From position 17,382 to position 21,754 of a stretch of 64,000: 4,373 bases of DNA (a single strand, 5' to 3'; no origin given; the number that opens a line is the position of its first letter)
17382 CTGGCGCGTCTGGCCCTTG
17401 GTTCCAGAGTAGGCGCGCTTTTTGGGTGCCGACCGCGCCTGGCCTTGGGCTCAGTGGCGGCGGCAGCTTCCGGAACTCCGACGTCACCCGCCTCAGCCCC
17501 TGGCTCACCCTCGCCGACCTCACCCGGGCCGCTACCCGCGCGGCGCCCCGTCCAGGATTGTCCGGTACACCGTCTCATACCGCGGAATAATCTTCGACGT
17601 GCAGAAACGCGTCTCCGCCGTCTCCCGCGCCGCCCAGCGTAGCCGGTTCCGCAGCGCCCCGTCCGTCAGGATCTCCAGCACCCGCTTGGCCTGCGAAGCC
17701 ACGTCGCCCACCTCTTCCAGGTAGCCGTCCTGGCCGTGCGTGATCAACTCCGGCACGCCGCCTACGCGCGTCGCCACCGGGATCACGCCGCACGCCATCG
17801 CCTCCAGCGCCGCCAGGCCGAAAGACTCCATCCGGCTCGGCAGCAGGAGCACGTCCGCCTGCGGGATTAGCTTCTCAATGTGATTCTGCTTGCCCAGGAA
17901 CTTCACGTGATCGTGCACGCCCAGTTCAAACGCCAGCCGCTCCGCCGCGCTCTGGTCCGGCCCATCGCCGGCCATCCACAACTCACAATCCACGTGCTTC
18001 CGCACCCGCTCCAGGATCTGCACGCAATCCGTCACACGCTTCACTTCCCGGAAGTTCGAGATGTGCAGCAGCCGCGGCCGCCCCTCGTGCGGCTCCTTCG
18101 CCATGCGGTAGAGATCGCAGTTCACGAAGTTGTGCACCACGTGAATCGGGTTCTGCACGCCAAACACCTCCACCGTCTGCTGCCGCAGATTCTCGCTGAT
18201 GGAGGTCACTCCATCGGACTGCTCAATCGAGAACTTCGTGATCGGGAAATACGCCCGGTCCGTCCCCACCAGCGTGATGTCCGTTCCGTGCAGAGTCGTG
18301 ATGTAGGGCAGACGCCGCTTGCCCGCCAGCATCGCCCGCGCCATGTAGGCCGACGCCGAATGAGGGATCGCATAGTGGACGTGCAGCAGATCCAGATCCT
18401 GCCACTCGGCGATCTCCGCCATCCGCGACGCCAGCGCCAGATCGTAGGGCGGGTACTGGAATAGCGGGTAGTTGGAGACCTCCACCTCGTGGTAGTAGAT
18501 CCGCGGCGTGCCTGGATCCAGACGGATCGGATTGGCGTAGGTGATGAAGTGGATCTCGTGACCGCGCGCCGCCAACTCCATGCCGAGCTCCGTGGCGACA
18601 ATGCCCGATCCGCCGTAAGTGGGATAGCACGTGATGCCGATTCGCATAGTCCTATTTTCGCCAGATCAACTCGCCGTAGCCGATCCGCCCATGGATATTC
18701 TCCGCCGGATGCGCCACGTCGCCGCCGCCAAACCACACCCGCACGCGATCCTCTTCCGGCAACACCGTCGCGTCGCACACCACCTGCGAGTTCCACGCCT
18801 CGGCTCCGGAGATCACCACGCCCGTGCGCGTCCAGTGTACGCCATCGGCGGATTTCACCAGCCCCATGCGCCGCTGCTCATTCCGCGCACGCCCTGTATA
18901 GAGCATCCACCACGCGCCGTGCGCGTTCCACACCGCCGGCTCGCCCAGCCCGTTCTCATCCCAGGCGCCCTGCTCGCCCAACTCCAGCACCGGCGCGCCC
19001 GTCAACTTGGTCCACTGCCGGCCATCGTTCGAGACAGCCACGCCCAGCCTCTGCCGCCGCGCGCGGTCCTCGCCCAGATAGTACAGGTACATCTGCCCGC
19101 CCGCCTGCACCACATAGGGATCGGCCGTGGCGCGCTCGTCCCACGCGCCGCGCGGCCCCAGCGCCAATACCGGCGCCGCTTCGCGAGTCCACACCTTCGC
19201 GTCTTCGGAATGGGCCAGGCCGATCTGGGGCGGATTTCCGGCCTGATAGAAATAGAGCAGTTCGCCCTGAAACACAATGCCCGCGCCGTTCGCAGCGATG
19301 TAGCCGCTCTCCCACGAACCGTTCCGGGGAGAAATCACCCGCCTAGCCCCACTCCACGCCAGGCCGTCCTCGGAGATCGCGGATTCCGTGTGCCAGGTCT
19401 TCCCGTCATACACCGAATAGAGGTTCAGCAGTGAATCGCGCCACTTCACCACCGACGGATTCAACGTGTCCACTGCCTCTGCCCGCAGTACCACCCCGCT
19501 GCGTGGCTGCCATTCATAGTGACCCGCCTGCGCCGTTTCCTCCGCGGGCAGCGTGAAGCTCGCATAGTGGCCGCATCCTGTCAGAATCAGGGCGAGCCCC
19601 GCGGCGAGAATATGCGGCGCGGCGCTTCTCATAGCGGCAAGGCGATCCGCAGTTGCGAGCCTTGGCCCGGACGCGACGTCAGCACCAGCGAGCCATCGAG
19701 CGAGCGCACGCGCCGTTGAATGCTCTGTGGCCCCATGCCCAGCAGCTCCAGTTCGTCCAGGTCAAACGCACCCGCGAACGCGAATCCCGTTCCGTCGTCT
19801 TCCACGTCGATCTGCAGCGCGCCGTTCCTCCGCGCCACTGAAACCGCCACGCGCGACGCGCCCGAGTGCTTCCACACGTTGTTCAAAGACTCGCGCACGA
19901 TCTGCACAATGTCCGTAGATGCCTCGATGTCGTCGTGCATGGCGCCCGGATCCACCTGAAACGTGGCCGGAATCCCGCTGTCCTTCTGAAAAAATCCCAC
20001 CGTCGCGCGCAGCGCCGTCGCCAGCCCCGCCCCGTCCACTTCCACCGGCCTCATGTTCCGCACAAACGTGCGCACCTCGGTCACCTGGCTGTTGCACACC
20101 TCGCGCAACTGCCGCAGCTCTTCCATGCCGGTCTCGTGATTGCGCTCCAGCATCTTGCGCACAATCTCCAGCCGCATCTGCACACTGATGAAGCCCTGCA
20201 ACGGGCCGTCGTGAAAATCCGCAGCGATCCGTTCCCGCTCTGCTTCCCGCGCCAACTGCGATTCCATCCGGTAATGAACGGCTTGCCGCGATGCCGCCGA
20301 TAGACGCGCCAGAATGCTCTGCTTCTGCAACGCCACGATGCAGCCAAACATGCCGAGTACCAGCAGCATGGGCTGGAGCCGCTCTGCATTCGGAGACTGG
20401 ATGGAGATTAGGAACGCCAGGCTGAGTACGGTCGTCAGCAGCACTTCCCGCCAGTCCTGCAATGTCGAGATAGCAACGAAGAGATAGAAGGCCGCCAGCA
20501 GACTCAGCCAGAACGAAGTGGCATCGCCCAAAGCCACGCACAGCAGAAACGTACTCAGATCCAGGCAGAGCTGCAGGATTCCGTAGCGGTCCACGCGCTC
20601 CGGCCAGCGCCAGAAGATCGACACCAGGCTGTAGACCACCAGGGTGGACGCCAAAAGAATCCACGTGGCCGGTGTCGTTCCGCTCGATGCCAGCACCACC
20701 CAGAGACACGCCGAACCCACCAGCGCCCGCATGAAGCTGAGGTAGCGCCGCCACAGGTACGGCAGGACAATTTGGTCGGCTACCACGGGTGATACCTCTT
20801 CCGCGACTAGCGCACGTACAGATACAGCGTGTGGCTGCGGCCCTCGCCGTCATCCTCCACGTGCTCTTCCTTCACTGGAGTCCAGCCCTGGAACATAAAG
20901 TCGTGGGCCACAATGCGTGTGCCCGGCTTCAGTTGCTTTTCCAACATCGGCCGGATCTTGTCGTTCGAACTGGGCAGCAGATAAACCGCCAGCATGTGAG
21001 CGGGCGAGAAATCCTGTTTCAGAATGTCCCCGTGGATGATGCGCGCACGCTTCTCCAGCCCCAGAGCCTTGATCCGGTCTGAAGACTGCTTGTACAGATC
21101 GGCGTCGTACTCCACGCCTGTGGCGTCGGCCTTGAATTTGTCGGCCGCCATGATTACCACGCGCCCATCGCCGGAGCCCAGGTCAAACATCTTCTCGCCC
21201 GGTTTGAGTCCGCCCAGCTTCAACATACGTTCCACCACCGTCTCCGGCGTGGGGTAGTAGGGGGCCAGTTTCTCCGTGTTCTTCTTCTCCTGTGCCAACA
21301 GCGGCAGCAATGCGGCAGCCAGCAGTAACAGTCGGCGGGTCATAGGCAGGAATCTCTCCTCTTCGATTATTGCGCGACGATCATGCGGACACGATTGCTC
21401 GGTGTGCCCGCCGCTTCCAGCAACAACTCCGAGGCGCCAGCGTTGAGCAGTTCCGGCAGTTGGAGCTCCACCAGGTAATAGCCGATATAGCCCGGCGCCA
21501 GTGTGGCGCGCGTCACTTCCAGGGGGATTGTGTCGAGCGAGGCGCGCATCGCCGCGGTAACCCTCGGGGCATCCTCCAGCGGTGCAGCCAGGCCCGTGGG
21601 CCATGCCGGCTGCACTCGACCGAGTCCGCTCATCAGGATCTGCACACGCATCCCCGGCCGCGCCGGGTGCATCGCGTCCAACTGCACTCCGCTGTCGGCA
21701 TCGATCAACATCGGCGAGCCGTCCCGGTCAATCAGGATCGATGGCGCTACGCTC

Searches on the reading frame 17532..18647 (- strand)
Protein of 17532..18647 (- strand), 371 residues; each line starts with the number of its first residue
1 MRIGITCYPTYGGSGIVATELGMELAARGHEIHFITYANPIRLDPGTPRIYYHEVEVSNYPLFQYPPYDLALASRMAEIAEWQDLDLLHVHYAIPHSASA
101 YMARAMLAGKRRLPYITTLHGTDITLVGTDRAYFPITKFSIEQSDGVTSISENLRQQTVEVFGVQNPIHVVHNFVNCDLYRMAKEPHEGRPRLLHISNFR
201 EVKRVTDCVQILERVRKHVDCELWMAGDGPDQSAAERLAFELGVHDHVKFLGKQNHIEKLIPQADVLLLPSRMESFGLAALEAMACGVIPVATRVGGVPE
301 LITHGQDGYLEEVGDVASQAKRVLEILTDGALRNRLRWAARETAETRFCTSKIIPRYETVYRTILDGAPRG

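Call 10: search_protein_families(library=pfam, proteins=[window:17532-18647:-], max_evalue=0.001)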
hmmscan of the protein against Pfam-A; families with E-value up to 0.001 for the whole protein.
window:17532-18647:- (371 aa): 6 families
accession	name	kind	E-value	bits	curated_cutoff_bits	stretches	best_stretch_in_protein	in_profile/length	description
PF00534.26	Glycos_transf_1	-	4.3e-38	131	26.4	1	185-342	10-171/172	Glycosyl transferases group 1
PF13692.12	Glyco_trans_1_4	-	4.7e-33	114.9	27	1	190-329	1-142/142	Glycosyl transferases group 1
PF13439.12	Glyco_transf_4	-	1.8e-29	103.4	28.5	1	11-178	1-169/170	Glycosyltransferase Family 4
PF13579.12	Glyco_trans_4_4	-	1.9e-19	71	29.7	1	12-173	1-157/158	Glycosyl transferase 4-like domain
PF20706.3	GT4-conflict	-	2.7e-11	43.5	26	1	150-304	157-322/385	Family 4 Glycosyltransferase in conflict systems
PF13477.12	Glyco_trans_4_2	-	6.2e-11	43.1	23.4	1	23-151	18-139/139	Glycosyl transferase 4-like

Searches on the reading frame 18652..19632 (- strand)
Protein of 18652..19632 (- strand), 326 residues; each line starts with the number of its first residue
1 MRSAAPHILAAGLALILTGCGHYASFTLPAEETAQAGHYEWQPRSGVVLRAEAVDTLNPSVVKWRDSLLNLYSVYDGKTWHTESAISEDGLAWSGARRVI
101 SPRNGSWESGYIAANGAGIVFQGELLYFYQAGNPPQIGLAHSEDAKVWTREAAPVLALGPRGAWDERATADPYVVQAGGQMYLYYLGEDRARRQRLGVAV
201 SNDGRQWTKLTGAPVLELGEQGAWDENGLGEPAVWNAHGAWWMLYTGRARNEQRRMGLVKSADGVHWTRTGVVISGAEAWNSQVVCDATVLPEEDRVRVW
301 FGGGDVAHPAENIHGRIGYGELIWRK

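Call 10: search_protein_families(library=pfam, proteins=[window:18652-19632:-], max_evalue=0.001)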
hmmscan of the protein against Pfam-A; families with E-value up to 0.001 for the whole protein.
window:18652-19632:- (326 aa): 3 families
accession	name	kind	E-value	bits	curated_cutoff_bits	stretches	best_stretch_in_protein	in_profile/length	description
PF00251.26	Glyco_hydro_32N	-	4.2e-10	40.1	22.1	1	120-276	17-178/307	Glycosyl hydrolases family 32 N-terminal domain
PF04041.19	Glyco_hydro_130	-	3.2e-07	30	26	0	183-292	56-162/320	beta-1,4-mannooligosaccharide phosphorylase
PF04616.20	Glyco_hydro_43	-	3.6e-07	30.3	32.2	1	169-300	10-135/288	Glycosyl hydrolases family 43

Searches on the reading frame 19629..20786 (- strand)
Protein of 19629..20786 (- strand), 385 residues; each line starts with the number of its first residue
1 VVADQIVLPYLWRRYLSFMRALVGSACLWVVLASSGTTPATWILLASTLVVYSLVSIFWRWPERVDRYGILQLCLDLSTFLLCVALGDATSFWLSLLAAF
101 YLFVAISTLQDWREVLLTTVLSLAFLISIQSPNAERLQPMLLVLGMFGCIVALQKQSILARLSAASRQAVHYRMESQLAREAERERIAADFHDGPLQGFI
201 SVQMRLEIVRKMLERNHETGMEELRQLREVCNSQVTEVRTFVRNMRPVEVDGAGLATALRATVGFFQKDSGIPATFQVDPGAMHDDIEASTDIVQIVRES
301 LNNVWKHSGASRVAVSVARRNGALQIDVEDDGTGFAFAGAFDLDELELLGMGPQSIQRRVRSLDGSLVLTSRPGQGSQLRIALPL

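Call 10: search_protein_families(library=pfam, proteins=[window:19629-20786:-], max_evalue=0.001)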
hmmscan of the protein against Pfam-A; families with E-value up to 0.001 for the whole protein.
window:19629-20786:- (385 aa): 2 families
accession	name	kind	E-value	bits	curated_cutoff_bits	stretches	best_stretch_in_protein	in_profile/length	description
PF07730.19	HisKA_3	-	6.5e-14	52.7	24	1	183-248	1-66/68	Histidine kinase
PF02518.31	HATPase_c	-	1.9e-09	38.4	26.4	1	290-385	3-109/111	Histidine kinase-, DNA gyrase B-, and HSP90-like ATPase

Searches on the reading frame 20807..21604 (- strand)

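Call 10: search_protein_families(library=pfam, proteins=[window:20807-21604:-], max_evalue=0.001)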
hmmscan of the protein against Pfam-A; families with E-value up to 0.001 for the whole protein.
window:20807-21604:- (265 aa): 6 families
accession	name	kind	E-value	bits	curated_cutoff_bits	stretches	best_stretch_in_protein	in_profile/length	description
PF01135.25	PCMT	-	3.4e-07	30.7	20.3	1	124-232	62-170/210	Protein-L-isoaspartate(D-aspartate) O-methyltransferase (PCMT)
PF02353.26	CMAS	-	1.3e-06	28.4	27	1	126-190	53-117/273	Mycolic acid cyclopropane synthetase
PF13847.12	Methyltransf_31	-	1.6e-06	28.3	27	1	134-253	2-126/145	Methyltransferase domain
PF13649.12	Methyltransf_25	-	4e-06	27.9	27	1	141-209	3-70/97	Methyltransferase domain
PF08123.19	DOT1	-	6.8e-05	22.9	23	1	122-169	29-77/205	Histone methylation protein DOT1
PF00398.26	RrnaAD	-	0.00028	20.5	24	1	119-201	14-92/263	Ribosomal RNA adenine dimethylase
